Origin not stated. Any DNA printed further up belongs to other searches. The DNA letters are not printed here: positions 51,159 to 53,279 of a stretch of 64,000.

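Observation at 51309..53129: Lon-like protease with a dead-looking AAA+ motor but intact Ser-Lys dyad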

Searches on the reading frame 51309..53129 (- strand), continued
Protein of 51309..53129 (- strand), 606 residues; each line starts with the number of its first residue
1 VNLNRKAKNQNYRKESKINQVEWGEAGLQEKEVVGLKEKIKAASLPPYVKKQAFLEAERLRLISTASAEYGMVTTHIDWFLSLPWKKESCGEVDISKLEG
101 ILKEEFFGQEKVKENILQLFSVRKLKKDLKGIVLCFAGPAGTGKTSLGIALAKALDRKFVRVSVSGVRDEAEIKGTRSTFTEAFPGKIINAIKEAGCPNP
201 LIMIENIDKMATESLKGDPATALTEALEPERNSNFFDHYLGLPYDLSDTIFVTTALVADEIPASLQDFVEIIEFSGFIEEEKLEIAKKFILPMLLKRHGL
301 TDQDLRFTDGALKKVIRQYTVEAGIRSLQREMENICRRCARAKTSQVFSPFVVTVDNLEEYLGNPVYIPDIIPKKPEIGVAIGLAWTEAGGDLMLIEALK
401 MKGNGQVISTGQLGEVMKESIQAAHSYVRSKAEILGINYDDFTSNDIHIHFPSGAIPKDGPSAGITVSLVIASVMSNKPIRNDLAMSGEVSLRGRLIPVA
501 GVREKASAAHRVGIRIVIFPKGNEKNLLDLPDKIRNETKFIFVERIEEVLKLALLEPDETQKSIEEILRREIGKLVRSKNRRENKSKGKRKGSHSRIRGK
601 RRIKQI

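Call 63: search_protein_families(library=ncbifam, proteins=[P0007, P0107, P0099], max_evalue=0.001)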
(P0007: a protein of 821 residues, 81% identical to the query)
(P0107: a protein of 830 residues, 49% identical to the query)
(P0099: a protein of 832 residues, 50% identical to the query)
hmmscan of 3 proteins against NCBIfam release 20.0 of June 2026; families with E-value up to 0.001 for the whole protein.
P0007 (821 aa): 17 families
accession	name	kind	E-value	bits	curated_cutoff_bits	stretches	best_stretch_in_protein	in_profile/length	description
TIGR00763.1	lon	equivalog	6.6e-233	775.6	608.05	1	17-778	1-795/795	endopeptidase La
NF008053.0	PRK10787.1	equivalog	5e-191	636.7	891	1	14-781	9-774/784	endopeptidase La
TIGR00764.1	lon_rel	equivalog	6.3e-34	117.5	516.6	1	598-789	415-604/608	ATP-dependent protease LonB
TIGR02903.1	spore_lon_C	equivalog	1.7e-29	102.8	678.8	1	534-775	375-612/615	Lon family ATP-dependent protease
TIGR02902.1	spore_lonB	equivalog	8.7e-28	97.2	723.3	1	596-777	342-530/531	ATP-dependent protease LonB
TIGR02653.1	Lon_rel_chp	hypoth_equivalog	1.2e-10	40.4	628.25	1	617-775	511-670/675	protease Lon-related BREX system protein BrxL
TIGR00416.1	sms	equivalog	1.7e-08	33.6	403.05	1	668-750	355-436/454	DNA repair protein RadA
TIGR00368.1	TIGR00368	hypoth_equivalog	2.9e-07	29.5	362.4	1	645-774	37-160/499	YifB family Mg chelatase-like AAA ATPase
NF003229.0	PRK04195.1-5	equivalog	3.5e-07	29.3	280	1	332-436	21-117/413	replication factor C large subunit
TIGR02639.1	ClpA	equivalog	1.2e-05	23.7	993.15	1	318-388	447-520/734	ATP-dependent Clp protease ATP-binding subunit ClpA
TIGR00635.1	ruvB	equivalog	1.5e-05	24.2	299.05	1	328-388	4-63/305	Holliday junction branch migration DNA helicase RuvB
NF000868.0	PRK00080.1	equivalog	2e-05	23.7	282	1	324-391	21-87/330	Holliday junction branch migration DNA helicase RuvB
NF003230.0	PRK04195.1-6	equivalog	8.6e-05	21.4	441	1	330-398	16-82/494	replication factor C large subunit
TIGR02640.1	gas_vesic_GvpN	equivalog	0.00017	21.2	266.8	1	355-387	21-53/262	gas vesicle protein GvpN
NF047784.1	MadB_ATPase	equivalog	0.00018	20.8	475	1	358-389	36-67/298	MadB family AAA-type ATPase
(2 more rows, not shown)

P0107 (830 aa): 14 families
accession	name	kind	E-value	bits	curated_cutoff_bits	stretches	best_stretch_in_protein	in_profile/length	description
TIGR00763.1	lon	equivalog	2.8e-212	707.4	608.05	1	25-784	1-793/795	endopeptidase La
NF008053.0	PRK10787.1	equivalog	9.1e-157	523.4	891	1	24-786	11-771/784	endopeptidase La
TIGR00764.1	lon_rel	equivalog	1.1e-33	116.7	516.6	1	605-788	414-595/608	ATP-dependent protease LonB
TIGR02903.1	spore_lon_C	equivalog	2e-33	115.8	678.8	1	533-783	367-612/615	Lon family ATP-dependent protease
TIGR02902.1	spore_lonB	equivalog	3.5e-29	101.8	723.3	1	605-784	340-529/531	ATP-dependent protease LonB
TIGR02653.1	Lon_rel_chp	hypoth_equivalog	1.9e-15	56.3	628.25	1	625-781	511-668/675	protease Lon-related BREX system protein BrxL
TIGR00416.1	sms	equivalog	5.1e-10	38.7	403.05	1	675-760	354-438/454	DNA repair protein RadA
TIGR00368.1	TIGR00368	hypoth_equivalog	4.8e-06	25.4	362.4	1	678-783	59-161/499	YifB family Mg chelatase-like AAA ATPase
TIGR00635.1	ruvB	equivalog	5.8e-06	25.6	299.05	1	336-408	4-74/305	Holliday junction branch migration DNA helicase RuvB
NF041438.1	SepM_fam_S16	equivalog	3.9e-05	22.8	200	1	678-755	216-293/340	SepM family pheromone-processing serine protease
NF000868.0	PRK00080.1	equivalog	6.5e-05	22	282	1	336-407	25-94/330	Holliday junction branch migration DNA helicase RuvB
NF003069.1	PRK03992.1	subfamily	0.00012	21.4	500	1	367-401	168-202/379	proteasome-activating nucleotidase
NF003229.0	PRK04195.1-5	equivalog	0.00021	20.1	280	1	344-447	25-119/413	replication factor C large subunit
TIGR02640.1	gas_vesic_GvpN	equivalog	0.00046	19.8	266.8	0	346-412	4-69/262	gas vesicle protein GvpN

P0099 (832 aa): 10 families
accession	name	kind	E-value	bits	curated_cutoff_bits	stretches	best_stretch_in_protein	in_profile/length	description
TIGR00763.1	lon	equivalog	5.2e-219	729.7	608.05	1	17-777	1-795/795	endopeptidase La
NF008053.0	PRK10787.1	equivalog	1.7e-182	608.5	891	1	15-779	10-773/784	endopeptidase La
TIGR00764.1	lon_rel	equivalog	3.4e-32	111.8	516.6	1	598-783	416-599/608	ATP-dependent protease LonB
TIGR02903.1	spore_lon_C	equivalog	2.5e-31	108.9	678.8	1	573-776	415-614/615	Lon family ATP-dependent protease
TIGR02902.1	spore_lonB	equivalog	4.8e-29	101.4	723.3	1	596-777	343-531/531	ATP-dependent protease LonB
TIGR02653.1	Lon_rel_chp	hypoth_equivalog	3.7e-14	52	628.25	1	603-768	497-663/675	protease Lon-related BREX system protein BrxL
TIGR00416.1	sms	equivalog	4.1e-10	39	403.05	1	666-751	354-438/454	DNA repair protein RadA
NF041438.1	SepM_fam_S16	equivalog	1.1e-05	24.6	200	1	667-746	214-293/340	SepM family pheromone-processing serine protease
TIGR00368.1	TIGR00368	hypoth_equivalog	1.7e-05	23.6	362.4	1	652-788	43-183/499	YifB family Mg chelatase-like AAA ATPase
NF003229.0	PRK04195.1-5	equivalog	4.4e-05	22.4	280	1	333-390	23-80/413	replication factor C large subunit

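Call 67: predict_structure(alignment_id=A1)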
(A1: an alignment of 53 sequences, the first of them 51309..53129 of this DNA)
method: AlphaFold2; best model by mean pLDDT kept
length: 606 residues; sequences in the alignment: 53
mean_pLDDT: 85.8   pTM: 0.75
mean pLDDT of the five models: 85.8, 85.7, 84.9, 83.9, 82.9
residues with pLDDT >= 90: 356; 70-90: 179; 50-70: 44; < 50: 27
segments of 3 or more residues with pLDDT < 50: 558-563, 589-606
pLDDT, mean of each block of 10 residues (from residue 1): 69 60 64 91 91 93 88 91 85 89 87 92 83 89 93 94 93 92 92 94 94 85 92 93 92 92 90 89 92 95 94 92 90 95 85 94 86 87 84 91 92 77 92 90 94 68 90 95 93 90 90 92 88 91 95 74 55 71 53 43 41
secondary structure, 60 per line:
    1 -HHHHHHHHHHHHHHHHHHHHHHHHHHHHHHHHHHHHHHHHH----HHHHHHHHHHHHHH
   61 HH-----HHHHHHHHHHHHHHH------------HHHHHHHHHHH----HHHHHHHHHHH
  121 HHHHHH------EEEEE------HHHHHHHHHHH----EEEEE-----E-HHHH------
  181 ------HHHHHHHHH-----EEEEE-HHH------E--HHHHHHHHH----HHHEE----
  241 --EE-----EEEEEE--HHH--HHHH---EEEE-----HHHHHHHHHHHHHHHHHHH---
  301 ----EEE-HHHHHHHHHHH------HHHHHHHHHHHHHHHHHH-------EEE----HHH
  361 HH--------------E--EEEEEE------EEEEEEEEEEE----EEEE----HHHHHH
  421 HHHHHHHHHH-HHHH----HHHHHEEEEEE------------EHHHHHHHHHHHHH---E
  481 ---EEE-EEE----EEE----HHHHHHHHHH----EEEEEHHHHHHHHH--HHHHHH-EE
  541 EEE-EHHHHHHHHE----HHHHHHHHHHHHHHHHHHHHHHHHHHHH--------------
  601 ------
elements in order: H2-42 H47-62 H68-82 H95-105 H110-126 E133-137 H144-154 E159-163 H171-174 H187-195 E201-205 H219-227 E250-255 H263-266 E270-273 H279-297 E305-307 H309-319 H326-343 E351-353 H358-362 E380-385 E392-402 E407-410 H415-430 H432-435 H440-444 E445-450 H464-476 E484-486 E488-490 E495-497 H502-511 E516-520 H521-529 H532-537 E539-543 H546-553 H559-586

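Call 69: fold_search(model_id=the predicted structure, library=pdb)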
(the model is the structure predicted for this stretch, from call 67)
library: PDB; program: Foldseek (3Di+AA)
matches with E <= 10: 1818; with E <= 0.001: 1194
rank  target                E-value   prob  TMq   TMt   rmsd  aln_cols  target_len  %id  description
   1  6on2_B                7.1e-61  1.00  0.71  0.81   4.7       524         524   43  Lon Protease from Yersinia pestis with Y2853 substrate (released 2019-05-01)
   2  6on2_A                8.8e-59  1.00  0.66  0.75   5.8       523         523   43  Lon Protease from Yersinia pestis with Y2853 substrate (released 2019-05-01)
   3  4ypl_A                1.2e-58  1.00  0.67  0.75   5.6       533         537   42  Crystal structure of a hexameric LonA protease bound to three ADPs (released 2016-03-16)
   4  7fd4_A                2.3e-58  1.00  0.66  0.53   9.2       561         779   42  A complete three-dimensional structure of the Lon protease translocating a protein substrate (conformation 1) (released 2021-11-03)
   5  6on2_D                1.8e-57  1.00  0.79  0.92   2.8       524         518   43  Lon Protease from Yersinia pestis with Y2853 substrate (released 2019-05-01)
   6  6u5z_A                2.5e-57  1.00  0.79  0.90   3.0       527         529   44  Cryo-EM structure of E. coli LonA S679A (released 2020-02-26)
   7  7p6u_C                7.7e-57  1.00  0.77  0.61   7.9       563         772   43  Lon protease from Thermus Thermophilus (released 2021-10-27)
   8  7ksm_D                5.8e-56  1.00  0.75  0.85   3.9       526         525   38  Human mitochondrial LONP1 with endogenous substrate (released 2020-12-02)
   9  6wqh_C                1.3e-55  1.00  0.77  0.86   3.7       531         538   42  Molecular basis for the ATPase-powered substrate translocation by the Lon AAA+ protease (released 2021-06-09)
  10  7p6u_A                1.6e-55  1.00  0.70  0.56   9.7       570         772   42  Lon protease from Thermus Thermophilus (released 2021-10-27)
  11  7p0m_B                3.1e-55  1.00  0.69  0.77   5.5       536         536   38  Human mitochondrial Lon protease with substrate in the ATPase and protease domains (released 2021-08-11)
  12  6wqh_A                1.1e-54  1.00  0.68  0.75   5.6       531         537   42  Molecular basis for the ATPase-powered substrate translocation by the Lon AAA+ protease (released 2021-06-09)
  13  7p09_B                1.1e-54  1.00  0.70  0.77   5.4       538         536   38  Human mitochondrial Lon protease with substrate in the ATPase domain (released 2021-08-11)
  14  7p0m_A                1.3e-54  1.00  0.64  0.72   6.4       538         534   38  Human mitochondrial Lon protease with substrate in the ATPase and protease domains (released 2021-08-11)
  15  4ypl_F                2.0e-54  1.00  0.80  0.90   2.7       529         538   43  Crystal structure of a hexameric LonA protease bound to three ADPs (released 2016-03-16)
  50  3m6a_A                5.6e-51  1.00  0.75  0.91   2.9       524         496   42  Crystal structure of Bacillus subtilis Lon C-terminal domain (released 2010-06-30)
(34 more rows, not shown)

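Call 72: find_encoding_contigs(protein=P0009, flank=4000, max_places=2)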
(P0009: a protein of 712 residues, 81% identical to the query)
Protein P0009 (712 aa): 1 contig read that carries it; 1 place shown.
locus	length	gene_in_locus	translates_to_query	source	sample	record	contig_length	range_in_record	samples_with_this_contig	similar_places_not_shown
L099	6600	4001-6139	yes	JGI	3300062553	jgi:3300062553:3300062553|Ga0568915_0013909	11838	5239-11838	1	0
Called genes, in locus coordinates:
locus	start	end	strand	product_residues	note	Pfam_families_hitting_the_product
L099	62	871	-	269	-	PF02361:CbiQ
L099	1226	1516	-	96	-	PF02922:CBM_48, PF16561:AMPK1_CBM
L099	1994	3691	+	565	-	PF03485:Arg_tRNA_synt_N, PF00750:tRNA-synt_1d, PF05746:DALR_1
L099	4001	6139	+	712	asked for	PF02190:LON_substr_bdg, PF00004:AAA, PF22667:Lon_lid, PF05362:Lon_C, PF13541:ChlI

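Call 73: find_encoding_contigs(protein=P0050, flank=6000, max_places=2)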
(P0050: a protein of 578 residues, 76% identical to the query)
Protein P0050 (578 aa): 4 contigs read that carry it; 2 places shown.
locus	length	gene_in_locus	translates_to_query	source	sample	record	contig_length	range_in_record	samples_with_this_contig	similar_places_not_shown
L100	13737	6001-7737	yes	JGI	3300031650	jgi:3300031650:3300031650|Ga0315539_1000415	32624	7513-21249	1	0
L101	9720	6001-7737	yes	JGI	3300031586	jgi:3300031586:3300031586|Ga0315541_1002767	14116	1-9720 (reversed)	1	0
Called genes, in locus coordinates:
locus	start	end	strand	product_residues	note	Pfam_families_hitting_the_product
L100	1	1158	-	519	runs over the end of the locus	PF13424:TPR_12 (faint)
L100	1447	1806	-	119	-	PF00903:Glyoxalase, PF22677:Ble-like_N, PF18029:Glyoxalase_6 (weak)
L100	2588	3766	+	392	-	PF07690:MFS_1, PF12832:MFS_1_like (weak)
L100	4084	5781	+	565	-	PF03485:Arg_tRNA_synt_N, PF00750:tRNA-synt_1d, PF05746:DALR_1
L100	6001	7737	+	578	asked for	PF05496:RuvB_N (weak), PF00004:AAA, PF07728:AAA_5 (faint), PF22667:Lon_lid, PF05362:Lon_C, PF13541:ChlI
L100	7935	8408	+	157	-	PF00072:Response_reg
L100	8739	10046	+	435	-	PF00989:PAS, PF13188:PAS_8 (weak), PF13426:PAS_9, PF00512:HisKA, PF10090:HPTransfase (faint), PF02518:HATPase_c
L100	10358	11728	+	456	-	PF00072:Response_reg, PF00158:Sigma54_activat, PF14532:Sigma54_activ_2, PF07724:AAA_2 (weak), PF07728:AAA_5 (weak), PF25601:AAA_lid_14, PF02954:HTH_8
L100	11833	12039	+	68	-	-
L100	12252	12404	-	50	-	-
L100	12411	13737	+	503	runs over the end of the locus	PF01590:GAF (faint), PF13185:GAF_2 (weak), PF00512:HisKA, PF02518:HATPase_c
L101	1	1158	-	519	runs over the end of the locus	PF13424:TPR_12 (faint)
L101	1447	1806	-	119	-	PF00903:Glyoxalase, PF22677:Ble-like_N, PF18029:Glyoxalase_6 (weak)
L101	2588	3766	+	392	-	PF07690:MFS_1, PF12832:MFS_1_like (weak)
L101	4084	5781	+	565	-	PF03485:Arg_tRNA_synt_N, PF00750:tRNA-synt_1d, PF05746:DALR_1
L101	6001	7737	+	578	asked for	PF05496:RuvB_N (weak), PF00004:AAA, PF07728:AAA_5 (faint), PF22667:Lon_lid, PF05362:Lon_C, PF13541:ChlI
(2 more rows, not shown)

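Call 79: list_cluster_members(proteins=[P0169, P0163, P0158, P0184, P0208, P0165, P0175, P0176, P0178, P0185])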
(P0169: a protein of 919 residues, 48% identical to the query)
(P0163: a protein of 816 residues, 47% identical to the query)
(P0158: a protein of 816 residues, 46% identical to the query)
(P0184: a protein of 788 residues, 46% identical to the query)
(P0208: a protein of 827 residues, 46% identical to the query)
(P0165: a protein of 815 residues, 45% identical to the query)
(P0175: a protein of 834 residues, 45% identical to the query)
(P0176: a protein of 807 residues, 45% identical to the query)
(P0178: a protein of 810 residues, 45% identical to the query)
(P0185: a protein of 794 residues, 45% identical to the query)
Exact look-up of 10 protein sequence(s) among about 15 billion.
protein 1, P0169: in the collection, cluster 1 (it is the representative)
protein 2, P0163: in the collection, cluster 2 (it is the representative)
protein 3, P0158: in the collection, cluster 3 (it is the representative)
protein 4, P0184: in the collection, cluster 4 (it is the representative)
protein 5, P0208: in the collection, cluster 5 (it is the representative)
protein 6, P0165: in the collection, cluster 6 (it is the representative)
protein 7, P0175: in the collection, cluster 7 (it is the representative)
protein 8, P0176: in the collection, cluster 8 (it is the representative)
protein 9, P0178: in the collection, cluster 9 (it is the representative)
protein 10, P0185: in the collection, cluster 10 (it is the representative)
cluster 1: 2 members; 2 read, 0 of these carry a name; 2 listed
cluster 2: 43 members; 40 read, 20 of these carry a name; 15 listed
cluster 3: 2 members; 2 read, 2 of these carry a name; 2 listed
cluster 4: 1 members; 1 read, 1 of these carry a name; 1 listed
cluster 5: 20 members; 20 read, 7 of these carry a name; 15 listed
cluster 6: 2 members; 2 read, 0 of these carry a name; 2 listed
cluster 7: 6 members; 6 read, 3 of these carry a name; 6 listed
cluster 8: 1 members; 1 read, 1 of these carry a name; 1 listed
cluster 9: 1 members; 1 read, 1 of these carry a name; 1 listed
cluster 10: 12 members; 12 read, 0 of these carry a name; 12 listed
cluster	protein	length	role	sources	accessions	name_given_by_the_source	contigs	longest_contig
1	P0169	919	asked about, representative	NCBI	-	-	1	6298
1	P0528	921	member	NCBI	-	-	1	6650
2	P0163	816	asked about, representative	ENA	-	-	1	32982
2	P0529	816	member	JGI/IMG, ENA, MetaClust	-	ATP-dependent Lon protease | \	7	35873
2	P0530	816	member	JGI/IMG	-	ATP-dependent Lon protease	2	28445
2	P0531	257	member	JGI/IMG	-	ATP-dependent Lon protease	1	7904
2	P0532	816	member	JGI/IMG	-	ATP-dependent Lon protease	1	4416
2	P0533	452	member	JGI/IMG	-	ATP-dependent Lon protease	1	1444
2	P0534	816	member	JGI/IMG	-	ATP-dependent Lon protease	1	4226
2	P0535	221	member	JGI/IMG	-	ATP-dependent Lon protease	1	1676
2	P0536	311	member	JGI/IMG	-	ATP-dependent Lon protease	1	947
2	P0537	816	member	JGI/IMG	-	ATP-dependent Lon protease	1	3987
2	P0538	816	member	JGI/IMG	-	ATP-dependent Lon protease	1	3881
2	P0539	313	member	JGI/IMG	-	ATP-dependent Lon protease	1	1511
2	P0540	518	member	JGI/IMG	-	ATP-dependent Lon protease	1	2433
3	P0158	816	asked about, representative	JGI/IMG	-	ATP-dependent Lon protease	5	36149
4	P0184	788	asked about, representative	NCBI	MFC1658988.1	endopeptidase La [Pseudomonadota bacterium]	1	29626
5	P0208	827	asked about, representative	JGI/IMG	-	ATP-dependent Lon protease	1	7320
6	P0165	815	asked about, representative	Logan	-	-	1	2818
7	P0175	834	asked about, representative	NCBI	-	-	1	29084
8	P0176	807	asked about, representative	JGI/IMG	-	ATP-dependent Lon protease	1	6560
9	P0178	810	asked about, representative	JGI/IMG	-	ATP-dependent Lon protease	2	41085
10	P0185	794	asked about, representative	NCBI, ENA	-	-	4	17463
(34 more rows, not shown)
